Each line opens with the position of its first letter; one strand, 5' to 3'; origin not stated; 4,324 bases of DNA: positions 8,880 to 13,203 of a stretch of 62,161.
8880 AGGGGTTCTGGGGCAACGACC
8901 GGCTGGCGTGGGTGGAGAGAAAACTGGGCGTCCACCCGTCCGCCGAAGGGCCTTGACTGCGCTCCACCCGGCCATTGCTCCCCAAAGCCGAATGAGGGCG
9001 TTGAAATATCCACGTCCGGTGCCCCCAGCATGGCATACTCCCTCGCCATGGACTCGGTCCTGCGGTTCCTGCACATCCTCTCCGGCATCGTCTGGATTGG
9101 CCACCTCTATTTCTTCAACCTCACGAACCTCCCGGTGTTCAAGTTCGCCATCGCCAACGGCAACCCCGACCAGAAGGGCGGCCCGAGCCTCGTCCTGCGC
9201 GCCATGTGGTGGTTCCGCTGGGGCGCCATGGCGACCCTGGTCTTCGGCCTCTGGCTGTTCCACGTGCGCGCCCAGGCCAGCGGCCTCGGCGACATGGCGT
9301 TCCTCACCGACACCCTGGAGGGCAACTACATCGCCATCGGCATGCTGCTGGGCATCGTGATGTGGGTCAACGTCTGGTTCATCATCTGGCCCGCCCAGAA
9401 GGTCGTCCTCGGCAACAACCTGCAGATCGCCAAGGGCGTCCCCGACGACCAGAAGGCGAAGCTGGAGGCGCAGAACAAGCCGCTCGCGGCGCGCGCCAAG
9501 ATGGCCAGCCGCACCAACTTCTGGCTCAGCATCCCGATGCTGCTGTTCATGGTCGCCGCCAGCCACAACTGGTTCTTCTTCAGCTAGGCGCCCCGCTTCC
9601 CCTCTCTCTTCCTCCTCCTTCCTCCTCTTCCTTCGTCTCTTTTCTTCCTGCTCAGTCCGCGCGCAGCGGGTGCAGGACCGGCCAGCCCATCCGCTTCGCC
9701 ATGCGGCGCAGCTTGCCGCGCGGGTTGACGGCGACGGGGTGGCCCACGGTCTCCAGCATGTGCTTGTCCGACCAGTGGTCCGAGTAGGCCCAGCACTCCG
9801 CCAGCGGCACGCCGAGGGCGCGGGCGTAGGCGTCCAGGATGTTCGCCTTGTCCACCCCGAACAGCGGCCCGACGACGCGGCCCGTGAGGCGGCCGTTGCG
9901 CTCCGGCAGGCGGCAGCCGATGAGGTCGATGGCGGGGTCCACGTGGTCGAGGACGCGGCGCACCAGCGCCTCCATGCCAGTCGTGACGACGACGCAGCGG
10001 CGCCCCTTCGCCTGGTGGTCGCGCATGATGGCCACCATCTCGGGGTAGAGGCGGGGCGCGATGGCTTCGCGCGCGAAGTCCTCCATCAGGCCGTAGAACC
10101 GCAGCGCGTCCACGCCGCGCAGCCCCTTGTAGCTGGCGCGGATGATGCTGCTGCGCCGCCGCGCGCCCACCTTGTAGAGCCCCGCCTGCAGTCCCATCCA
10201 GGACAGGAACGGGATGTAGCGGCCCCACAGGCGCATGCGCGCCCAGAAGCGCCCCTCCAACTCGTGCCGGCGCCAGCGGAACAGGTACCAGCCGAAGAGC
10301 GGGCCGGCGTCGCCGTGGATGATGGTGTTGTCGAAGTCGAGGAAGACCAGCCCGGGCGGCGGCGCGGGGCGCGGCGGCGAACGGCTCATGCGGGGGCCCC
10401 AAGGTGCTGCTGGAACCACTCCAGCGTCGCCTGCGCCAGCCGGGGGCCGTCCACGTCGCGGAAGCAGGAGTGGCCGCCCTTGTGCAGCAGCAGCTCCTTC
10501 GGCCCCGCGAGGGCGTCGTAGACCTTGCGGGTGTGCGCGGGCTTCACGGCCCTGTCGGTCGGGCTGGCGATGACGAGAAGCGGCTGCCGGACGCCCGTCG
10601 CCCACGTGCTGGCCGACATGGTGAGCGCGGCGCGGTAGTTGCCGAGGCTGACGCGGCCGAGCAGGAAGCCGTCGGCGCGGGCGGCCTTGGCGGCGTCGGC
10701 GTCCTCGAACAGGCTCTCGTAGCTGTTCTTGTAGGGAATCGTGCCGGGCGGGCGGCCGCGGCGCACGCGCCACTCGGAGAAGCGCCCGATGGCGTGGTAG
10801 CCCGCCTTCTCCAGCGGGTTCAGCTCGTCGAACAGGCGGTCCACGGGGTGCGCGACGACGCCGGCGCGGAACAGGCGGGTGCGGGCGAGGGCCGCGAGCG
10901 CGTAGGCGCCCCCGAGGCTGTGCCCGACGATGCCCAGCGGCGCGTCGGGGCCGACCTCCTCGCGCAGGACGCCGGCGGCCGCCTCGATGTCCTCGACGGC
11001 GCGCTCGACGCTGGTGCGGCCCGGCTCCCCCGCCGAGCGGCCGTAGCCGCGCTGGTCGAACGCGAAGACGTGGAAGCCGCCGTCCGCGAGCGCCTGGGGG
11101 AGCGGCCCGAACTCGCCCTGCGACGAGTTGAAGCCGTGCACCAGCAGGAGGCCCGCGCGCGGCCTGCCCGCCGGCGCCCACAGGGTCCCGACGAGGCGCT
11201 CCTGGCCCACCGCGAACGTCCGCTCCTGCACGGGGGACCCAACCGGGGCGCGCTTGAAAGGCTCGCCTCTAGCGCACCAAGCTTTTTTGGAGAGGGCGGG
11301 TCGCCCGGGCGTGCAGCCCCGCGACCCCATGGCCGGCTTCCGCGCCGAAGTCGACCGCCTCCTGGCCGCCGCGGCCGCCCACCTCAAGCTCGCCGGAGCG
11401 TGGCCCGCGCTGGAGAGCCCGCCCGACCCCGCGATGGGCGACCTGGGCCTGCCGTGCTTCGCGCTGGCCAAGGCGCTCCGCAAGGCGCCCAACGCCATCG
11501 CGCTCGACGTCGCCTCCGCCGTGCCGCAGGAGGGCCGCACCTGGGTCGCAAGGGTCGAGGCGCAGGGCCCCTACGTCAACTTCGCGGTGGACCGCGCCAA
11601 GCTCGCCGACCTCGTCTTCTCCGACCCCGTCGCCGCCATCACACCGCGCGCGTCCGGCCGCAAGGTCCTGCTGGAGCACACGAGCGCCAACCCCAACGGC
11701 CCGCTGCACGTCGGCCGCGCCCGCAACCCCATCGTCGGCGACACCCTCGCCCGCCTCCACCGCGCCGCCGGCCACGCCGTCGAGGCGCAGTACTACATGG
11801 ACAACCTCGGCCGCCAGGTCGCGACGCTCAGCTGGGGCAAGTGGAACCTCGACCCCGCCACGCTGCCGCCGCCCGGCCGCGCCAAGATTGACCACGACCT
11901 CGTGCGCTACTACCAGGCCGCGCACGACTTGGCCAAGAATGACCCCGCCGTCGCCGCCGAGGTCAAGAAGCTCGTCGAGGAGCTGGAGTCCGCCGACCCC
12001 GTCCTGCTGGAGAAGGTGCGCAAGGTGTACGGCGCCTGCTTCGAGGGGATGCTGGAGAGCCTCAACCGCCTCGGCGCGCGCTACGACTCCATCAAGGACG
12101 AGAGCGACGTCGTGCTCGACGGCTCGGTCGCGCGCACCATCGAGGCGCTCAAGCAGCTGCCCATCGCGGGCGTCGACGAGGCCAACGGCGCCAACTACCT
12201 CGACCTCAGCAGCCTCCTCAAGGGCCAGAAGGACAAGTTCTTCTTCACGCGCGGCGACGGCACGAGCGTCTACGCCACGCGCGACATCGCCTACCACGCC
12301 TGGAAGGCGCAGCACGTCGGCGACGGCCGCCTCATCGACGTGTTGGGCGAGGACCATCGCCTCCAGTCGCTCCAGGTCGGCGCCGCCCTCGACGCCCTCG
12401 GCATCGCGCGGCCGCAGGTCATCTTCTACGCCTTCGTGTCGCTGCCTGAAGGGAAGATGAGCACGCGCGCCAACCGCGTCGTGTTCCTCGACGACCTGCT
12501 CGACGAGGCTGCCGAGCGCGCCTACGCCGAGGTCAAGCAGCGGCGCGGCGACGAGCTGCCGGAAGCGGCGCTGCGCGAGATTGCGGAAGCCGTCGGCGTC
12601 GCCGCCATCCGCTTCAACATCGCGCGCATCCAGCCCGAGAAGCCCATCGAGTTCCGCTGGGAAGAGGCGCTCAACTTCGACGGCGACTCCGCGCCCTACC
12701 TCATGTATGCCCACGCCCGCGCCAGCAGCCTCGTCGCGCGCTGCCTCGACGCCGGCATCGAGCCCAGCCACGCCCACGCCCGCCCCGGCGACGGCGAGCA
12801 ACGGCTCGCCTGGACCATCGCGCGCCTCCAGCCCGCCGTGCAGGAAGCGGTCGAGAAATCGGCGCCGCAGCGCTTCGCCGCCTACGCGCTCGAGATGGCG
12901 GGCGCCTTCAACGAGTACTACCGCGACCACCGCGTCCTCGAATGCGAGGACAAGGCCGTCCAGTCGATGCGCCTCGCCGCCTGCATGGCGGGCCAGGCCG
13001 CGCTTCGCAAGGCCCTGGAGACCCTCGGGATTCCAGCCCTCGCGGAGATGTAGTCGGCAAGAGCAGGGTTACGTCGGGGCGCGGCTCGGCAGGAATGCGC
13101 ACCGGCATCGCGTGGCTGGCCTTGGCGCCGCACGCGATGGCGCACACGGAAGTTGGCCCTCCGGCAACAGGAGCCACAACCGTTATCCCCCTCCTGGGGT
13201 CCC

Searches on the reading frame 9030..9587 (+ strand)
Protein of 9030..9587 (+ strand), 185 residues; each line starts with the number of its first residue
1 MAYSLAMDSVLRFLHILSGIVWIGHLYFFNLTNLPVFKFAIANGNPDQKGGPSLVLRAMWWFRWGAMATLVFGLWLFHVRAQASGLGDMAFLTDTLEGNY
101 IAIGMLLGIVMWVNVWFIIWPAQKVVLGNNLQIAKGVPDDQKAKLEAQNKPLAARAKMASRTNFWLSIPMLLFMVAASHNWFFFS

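Call 33: search_protein_families(library=pfam, proteins=[window:9030-9587:+])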
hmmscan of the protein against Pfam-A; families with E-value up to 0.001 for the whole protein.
window:9030-9587:+ (185 aa): 1 family
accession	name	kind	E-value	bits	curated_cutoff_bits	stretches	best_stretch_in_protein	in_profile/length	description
PF06181.16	Urate_ox_N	-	6.5e-10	39.4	26.9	1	98-180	171-241/295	Urate oxidase N-terminal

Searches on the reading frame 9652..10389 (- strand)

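Call 33: search_protein_families(library=pfam, proteins=[window:9652-10389:-])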
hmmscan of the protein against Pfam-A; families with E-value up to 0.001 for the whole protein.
window:9652-10389:- (245 aa): 2 families
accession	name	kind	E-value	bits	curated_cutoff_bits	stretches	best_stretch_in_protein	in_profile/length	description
PF12710.13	HAD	-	2.1e-31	110.3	27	1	15-213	1-189/189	haloacid dehalogenase-like hydrolase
PF00702.32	Hydrolase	-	8.5e-08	33.2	26.4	1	14-215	3-190/191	haloacid dehalogenase-like hydrolase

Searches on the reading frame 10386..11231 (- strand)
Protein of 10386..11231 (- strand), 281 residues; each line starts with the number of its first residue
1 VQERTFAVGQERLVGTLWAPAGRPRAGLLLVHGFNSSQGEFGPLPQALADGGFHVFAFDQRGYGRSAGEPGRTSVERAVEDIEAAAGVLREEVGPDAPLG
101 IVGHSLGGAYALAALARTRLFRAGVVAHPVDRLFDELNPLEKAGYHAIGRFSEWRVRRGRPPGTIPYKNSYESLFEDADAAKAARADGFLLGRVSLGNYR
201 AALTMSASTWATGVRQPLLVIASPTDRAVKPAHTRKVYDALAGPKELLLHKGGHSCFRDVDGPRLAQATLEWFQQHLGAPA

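Call 33: search_protein_families(library=pfam, proteins=[window:10386-11231:-])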
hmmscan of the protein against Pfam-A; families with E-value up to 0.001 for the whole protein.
window:10386-11231:- (281 aa): 6 families
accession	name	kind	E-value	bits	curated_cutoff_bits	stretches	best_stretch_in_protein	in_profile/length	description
PF12146.15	Hydrolase_4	-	7.3e-30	104.4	27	1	23-259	2-237/239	Serine aminopeptidase, S33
PF12697.13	Abhydrolase_6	-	1.3e-19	72.1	26.3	1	28-259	1-209/217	Alpha/beta hydrolase family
PF00561.26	Abhydrolase_1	-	8e-17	62.1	25.8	1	28-118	3-90/245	alpha/beta hydrolase fold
PF00326.27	Peptidase_S9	-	6e-11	42.7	22.6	1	46-130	8-98/213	Prolyl oligopeptidase family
PF02129.25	Peptidase_S15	-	1.1e-07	32.3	23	1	45-255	43-261/262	X-Pro dipeptidyl-peptidase (S15 family)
PF12740.14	PETase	-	5.9e-05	23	28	0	25-130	54-158/263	PET hydrolase-like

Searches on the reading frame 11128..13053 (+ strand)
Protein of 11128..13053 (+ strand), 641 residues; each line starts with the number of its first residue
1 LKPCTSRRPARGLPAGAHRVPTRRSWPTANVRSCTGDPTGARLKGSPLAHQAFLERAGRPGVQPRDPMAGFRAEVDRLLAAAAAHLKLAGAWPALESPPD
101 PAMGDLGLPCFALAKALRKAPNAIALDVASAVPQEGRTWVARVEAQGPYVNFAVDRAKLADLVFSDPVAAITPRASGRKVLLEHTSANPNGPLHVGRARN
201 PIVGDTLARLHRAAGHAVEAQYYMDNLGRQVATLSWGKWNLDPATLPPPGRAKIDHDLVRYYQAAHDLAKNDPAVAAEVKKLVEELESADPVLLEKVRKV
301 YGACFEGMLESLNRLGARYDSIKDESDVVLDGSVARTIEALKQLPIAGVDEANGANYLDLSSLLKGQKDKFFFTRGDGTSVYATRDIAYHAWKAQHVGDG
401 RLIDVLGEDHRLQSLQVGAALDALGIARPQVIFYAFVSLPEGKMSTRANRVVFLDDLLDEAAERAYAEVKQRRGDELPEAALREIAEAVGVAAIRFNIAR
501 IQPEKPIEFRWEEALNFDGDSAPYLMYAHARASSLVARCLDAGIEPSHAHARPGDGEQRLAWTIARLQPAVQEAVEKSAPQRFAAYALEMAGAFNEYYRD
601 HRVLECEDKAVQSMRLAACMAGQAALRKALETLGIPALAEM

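Call 33: search_protein_families(library=pfam, proteins=[window:11128-13053:+])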
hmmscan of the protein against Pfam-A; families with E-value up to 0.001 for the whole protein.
window:11128-13053:+ (641 aa): 3 families
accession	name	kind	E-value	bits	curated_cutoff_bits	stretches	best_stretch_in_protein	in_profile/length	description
PF00750.26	tRNA-synt_1d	-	3.6e-24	85.8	23.3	1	177-497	19-335/349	tRNA synthetases class I (R), catalytic domain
PF05746.21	DALR_1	-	7.5e-19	68.4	22.3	1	525-641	1-117/117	DALR anticodon binding domain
PF03485.21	Arg_tRNA_synt_N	-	2.5e-13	50.9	21.5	1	81-153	9-84/85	Arginyl tRNA synthetase N terminal domain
